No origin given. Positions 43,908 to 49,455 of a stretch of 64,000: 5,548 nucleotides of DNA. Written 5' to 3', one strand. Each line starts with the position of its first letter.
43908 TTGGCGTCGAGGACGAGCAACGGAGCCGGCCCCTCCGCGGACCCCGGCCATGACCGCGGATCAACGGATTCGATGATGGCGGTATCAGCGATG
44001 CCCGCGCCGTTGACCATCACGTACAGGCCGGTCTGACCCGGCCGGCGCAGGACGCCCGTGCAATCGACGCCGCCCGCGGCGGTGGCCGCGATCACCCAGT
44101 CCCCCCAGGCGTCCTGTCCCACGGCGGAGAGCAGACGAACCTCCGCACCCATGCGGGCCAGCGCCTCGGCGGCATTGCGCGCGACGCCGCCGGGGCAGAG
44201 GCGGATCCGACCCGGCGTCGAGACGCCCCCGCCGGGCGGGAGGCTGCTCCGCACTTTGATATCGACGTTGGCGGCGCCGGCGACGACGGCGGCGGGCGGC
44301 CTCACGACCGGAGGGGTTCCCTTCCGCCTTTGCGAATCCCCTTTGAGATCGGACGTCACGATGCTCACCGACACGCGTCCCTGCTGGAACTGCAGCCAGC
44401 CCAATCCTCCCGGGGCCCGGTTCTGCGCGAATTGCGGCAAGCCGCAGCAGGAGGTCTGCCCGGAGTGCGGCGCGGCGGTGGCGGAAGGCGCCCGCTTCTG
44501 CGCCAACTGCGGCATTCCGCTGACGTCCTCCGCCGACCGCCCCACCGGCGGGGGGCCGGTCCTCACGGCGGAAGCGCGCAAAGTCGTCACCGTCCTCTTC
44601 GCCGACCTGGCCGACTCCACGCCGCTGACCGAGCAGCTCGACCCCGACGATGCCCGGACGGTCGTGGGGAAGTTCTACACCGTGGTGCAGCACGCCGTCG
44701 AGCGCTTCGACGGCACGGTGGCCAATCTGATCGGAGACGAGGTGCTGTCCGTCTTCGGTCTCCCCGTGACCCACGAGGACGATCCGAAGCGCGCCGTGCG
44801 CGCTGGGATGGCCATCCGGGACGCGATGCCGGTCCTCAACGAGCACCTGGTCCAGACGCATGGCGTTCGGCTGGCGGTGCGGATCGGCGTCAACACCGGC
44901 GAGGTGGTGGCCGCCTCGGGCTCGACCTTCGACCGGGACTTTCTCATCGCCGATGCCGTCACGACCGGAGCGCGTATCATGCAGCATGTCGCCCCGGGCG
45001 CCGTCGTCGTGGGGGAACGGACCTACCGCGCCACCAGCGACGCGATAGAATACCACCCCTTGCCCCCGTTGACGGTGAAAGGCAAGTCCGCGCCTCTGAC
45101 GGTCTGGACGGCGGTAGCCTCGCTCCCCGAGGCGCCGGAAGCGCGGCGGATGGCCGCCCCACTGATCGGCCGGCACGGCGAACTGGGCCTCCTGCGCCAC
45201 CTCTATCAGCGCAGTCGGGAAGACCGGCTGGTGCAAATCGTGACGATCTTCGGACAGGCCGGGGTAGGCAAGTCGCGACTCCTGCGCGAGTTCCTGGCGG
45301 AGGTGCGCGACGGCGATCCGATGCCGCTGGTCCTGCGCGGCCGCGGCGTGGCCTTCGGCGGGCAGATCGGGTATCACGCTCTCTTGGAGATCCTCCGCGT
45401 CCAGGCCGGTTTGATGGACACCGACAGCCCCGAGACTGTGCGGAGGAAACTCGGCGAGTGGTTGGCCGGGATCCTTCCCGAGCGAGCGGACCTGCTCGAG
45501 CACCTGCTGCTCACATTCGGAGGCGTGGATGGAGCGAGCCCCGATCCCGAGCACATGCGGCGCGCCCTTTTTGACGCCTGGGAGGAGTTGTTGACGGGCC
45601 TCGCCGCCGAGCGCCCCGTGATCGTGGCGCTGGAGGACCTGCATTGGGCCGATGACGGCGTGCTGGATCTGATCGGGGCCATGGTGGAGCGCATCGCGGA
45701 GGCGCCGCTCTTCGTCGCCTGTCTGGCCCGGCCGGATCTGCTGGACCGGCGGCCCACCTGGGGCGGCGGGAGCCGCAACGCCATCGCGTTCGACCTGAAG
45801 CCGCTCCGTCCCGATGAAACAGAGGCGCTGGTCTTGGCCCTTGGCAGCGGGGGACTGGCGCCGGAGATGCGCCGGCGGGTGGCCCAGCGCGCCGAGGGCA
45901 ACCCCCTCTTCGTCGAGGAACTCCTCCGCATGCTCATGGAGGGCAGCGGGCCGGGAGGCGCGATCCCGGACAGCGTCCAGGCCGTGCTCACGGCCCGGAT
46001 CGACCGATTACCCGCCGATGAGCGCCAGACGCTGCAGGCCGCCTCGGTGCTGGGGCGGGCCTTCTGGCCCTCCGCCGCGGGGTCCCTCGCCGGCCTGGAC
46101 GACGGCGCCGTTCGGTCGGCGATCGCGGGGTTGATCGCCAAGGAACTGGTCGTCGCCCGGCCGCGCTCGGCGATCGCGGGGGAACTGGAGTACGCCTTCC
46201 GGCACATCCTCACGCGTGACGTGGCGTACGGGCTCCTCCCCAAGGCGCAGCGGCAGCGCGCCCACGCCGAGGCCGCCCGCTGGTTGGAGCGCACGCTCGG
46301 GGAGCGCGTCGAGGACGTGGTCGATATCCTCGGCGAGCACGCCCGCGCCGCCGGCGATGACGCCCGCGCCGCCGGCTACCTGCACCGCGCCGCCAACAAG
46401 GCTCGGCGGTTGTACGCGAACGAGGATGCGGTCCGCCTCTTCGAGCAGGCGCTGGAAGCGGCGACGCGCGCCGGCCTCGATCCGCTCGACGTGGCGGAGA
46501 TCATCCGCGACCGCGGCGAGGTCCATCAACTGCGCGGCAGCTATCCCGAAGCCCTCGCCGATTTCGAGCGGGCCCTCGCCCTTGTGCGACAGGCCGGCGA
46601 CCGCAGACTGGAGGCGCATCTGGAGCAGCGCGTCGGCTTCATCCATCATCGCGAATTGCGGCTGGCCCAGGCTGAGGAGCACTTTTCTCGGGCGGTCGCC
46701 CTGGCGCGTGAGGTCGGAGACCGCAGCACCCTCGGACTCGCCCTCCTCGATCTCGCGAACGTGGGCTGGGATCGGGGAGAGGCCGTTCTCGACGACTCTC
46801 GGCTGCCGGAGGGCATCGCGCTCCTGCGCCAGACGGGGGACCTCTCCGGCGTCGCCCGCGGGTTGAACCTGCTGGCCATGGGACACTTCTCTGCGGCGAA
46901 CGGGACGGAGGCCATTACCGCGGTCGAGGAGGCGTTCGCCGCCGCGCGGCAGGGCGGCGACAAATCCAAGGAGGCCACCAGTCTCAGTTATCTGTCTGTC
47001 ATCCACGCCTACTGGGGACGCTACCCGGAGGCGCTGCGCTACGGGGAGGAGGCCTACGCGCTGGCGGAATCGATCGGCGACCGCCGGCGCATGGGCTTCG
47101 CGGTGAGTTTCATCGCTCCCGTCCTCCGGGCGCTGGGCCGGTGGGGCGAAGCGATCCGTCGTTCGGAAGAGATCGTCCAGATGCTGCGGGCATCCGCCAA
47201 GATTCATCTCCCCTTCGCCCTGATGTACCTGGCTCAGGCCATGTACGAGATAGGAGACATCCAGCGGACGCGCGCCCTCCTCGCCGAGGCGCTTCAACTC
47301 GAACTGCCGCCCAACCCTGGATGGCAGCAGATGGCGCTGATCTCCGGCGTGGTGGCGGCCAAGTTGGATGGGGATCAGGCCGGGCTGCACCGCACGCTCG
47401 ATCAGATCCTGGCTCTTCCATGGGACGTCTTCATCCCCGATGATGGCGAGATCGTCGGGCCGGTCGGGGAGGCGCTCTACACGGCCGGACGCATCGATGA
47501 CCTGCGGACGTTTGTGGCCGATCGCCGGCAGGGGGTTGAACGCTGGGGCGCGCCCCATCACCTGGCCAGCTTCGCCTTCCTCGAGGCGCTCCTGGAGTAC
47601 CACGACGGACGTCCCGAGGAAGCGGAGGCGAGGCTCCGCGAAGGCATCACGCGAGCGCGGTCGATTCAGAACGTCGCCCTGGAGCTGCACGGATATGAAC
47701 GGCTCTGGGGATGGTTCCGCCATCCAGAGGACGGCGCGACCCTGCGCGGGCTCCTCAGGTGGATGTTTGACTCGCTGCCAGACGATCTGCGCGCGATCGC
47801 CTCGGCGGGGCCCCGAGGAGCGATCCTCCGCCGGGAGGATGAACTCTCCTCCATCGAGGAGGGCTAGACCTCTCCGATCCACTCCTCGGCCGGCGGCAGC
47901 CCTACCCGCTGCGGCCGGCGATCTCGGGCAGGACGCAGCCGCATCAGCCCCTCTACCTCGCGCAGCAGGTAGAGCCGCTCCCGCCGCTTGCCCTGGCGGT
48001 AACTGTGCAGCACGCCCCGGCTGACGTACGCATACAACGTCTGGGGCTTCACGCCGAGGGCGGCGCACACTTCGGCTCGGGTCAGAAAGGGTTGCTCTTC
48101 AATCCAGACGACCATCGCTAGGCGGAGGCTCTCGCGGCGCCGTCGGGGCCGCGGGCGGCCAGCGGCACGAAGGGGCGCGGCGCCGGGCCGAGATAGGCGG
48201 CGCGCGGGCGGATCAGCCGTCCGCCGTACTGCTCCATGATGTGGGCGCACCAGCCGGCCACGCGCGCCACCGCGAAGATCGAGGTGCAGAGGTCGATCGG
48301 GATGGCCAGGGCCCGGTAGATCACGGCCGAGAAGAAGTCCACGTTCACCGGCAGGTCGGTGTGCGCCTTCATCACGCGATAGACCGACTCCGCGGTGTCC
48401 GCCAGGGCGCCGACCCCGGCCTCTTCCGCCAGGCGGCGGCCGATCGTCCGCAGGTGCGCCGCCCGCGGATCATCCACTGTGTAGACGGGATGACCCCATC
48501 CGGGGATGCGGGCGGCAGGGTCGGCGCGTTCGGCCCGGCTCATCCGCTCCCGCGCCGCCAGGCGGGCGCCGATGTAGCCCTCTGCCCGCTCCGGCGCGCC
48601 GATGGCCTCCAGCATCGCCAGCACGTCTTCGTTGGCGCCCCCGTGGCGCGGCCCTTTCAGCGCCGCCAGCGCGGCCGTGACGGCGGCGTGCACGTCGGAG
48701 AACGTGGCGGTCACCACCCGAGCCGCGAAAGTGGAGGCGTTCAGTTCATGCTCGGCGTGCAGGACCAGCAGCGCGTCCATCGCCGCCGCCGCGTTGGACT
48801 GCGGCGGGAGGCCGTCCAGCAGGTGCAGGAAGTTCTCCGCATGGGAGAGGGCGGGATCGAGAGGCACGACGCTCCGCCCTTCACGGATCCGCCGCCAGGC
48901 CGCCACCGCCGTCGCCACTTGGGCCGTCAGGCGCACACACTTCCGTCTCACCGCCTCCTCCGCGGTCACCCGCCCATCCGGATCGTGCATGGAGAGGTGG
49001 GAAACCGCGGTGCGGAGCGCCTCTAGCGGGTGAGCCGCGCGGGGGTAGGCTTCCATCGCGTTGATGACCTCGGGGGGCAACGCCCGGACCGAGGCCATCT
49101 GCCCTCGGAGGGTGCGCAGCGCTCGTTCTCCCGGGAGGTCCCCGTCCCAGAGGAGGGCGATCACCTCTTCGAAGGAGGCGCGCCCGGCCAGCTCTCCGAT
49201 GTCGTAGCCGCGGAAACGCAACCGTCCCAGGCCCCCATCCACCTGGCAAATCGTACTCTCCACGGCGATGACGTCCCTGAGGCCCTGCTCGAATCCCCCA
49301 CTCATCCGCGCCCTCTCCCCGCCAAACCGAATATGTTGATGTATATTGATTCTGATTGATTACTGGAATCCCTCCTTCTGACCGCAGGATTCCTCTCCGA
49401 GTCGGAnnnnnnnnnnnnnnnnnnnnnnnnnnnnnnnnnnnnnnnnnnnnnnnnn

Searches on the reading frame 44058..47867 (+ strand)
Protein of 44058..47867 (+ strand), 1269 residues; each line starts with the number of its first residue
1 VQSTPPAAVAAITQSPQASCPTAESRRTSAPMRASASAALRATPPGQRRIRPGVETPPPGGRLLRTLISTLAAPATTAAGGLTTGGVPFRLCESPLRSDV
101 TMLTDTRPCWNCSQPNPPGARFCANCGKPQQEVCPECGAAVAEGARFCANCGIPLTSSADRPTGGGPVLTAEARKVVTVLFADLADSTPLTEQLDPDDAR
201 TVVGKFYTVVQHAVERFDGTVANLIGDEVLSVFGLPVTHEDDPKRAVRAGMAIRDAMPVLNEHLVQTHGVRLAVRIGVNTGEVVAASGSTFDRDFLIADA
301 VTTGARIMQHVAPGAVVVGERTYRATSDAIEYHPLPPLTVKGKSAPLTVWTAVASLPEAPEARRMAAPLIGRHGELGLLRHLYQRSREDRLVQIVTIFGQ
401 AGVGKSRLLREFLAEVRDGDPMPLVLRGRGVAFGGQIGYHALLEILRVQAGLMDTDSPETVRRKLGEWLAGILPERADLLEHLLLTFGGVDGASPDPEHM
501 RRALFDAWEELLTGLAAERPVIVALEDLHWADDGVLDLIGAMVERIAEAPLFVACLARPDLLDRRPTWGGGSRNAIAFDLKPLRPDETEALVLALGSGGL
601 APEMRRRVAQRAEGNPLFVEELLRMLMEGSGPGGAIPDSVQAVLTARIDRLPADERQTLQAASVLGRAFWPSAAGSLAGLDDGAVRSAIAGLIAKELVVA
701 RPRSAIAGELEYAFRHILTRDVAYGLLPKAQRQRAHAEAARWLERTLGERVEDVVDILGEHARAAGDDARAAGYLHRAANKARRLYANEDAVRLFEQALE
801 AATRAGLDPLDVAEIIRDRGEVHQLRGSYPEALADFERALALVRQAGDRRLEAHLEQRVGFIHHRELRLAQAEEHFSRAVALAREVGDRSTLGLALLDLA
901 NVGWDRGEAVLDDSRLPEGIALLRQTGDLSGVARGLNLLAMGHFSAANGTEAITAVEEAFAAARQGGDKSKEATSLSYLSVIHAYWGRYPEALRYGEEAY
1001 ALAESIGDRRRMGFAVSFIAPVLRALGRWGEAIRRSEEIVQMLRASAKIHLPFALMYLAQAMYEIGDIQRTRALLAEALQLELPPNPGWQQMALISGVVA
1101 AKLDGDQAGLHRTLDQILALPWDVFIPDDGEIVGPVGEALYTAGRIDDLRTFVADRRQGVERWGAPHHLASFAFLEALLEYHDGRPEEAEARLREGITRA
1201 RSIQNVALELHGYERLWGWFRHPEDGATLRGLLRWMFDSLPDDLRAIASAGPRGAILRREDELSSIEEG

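Call 24: search_protein_families(library=pfam, proteins=[window:44058-47867:+], max_evalue=0.00001)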
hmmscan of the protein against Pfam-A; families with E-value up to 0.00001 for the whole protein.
window:44058-47867:+ (1269 aa): 7 families
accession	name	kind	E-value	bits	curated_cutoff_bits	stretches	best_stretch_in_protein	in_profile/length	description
PF13191.12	AAA_16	-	1.8e-22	81.1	32.6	1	368-553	1-166/167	AAA ATPase domain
PF13424.12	TPR_12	-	2.4e-22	79.3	30.1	1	933-1005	3-77/77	Tetratricopeptide repeat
PF00211.25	Guanylate_cyc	-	8.7e-16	58.5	21.9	1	171-350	3-180/183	Adenylate and Guanylate cyclase catalytic domain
PF13240.11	Zn_Ribbon_1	-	1.1e-12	47.7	25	1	134-155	2-23/23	zinc-ribbon domain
PF12773.13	DZR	-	2.8e-11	43.8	27.3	1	109-152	1-45/45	Double zinc ribbon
PF13248.11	Zn_ribbon_3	-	8.1e-10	38.3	27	1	134-155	5-26/26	zinc-ribbon domain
PF12862.13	ANAPC5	-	4.9e-06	27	23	0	940-978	45-83/91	Anaphase-promoting complex subunit 5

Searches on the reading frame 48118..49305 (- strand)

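Call 24: search_protein_families(library=pfam, proteins=[window:48118-49305:-], max_evalue=0.00001)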
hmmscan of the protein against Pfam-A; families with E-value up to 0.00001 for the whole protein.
window:48118-49305:- (395 aa): 1 family
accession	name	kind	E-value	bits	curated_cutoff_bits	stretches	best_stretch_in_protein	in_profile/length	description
PF00285.26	Citrate_synt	-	6.9e-115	384.3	27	1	8-368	1-357/357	Citrate synthase, C-terminal domain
